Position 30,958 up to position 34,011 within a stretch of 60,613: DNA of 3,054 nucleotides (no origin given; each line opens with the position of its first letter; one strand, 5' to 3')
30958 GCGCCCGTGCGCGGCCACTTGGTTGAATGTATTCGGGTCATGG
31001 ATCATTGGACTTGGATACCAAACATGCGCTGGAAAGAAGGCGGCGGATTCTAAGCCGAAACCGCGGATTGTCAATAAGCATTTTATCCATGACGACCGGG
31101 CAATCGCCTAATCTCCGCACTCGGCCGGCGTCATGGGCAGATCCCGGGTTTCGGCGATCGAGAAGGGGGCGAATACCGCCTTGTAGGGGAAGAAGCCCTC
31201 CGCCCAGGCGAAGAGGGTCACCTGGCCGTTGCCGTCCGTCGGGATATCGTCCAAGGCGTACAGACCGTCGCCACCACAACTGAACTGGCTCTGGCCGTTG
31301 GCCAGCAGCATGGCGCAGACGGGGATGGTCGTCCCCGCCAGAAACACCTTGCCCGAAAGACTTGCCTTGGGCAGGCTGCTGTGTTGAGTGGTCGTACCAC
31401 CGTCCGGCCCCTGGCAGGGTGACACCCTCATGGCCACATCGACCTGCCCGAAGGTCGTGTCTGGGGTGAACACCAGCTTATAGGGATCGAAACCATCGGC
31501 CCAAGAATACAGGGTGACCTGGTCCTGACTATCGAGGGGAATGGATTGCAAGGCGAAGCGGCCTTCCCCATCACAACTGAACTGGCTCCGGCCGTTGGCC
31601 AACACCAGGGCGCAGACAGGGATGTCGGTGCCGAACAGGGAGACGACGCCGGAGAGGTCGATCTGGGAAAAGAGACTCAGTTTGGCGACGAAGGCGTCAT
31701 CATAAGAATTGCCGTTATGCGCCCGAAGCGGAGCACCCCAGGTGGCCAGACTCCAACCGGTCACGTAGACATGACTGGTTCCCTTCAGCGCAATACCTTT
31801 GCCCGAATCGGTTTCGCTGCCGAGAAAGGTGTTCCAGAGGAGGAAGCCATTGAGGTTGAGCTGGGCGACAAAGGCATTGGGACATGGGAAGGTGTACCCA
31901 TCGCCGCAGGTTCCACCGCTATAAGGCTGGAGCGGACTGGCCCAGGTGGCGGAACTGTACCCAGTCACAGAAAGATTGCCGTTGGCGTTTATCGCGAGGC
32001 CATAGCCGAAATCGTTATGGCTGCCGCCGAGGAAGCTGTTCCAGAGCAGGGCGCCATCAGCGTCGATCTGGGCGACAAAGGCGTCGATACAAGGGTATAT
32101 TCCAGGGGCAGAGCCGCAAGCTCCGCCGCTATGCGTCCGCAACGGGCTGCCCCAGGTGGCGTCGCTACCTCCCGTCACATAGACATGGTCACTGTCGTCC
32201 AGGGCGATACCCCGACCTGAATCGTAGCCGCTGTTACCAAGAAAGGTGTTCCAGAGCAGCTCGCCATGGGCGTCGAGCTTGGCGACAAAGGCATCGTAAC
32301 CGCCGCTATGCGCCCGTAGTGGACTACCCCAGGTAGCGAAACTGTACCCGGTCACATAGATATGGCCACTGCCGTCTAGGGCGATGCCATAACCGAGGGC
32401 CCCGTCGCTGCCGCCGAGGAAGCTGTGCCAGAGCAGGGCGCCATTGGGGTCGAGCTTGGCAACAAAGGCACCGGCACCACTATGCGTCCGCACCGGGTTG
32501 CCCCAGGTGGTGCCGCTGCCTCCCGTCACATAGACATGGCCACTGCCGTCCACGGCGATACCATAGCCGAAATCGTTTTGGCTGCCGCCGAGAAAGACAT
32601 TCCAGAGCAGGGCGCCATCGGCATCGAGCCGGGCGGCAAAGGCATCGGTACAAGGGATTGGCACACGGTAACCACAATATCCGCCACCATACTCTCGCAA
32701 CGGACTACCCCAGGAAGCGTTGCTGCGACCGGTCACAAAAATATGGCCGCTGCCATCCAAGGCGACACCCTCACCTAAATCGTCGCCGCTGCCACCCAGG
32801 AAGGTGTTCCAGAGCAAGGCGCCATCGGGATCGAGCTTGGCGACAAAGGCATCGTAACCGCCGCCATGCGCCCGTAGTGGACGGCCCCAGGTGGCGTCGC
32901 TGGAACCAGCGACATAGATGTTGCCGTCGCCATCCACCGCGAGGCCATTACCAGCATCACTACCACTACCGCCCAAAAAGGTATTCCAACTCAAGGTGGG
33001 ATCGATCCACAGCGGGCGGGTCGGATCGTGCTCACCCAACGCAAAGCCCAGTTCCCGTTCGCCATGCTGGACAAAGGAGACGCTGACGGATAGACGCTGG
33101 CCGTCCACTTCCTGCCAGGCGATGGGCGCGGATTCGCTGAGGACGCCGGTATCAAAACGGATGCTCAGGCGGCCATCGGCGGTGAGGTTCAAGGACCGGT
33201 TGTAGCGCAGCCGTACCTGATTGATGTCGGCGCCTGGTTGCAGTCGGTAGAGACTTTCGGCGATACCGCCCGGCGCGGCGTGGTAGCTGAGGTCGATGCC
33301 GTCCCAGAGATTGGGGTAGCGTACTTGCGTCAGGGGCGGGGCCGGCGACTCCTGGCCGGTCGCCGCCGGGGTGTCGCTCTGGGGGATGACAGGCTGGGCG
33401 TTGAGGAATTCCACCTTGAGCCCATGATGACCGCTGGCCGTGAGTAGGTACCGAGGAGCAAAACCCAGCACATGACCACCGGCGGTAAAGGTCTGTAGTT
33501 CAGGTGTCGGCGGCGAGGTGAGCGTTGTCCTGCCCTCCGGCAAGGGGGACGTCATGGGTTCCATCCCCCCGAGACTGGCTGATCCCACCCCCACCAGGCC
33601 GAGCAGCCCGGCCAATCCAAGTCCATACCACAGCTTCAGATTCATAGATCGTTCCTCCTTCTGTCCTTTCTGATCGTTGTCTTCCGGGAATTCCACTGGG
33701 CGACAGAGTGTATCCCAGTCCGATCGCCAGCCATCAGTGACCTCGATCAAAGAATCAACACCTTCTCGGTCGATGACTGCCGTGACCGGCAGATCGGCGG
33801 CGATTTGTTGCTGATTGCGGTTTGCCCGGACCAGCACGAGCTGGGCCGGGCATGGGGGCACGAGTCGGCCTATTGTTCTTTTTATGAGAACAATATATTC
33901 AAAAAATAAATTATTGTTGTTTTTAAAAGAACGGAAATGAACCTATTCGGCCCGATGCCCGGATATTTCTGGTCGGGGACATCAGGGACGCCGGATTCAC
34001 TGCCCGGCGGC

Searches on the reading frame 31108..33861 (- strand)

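Call 83: search_protein_families(library=ncbifam, proteins=[window:31108-33861:-], max_evalue=1e-10)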
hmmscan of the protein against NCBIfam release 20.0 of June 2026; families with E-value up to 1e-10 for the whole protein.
window:31108-33861:- (917 aa): 1 family
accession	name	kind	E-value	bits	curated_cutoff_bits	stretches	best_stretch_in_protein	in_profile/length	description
NF047494.1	Lepto_SBBP_lipo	equivalog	2e-34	119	400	1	405-574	160-333/466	SBBP repeat beta-propeller lipoprotein, LipL53 family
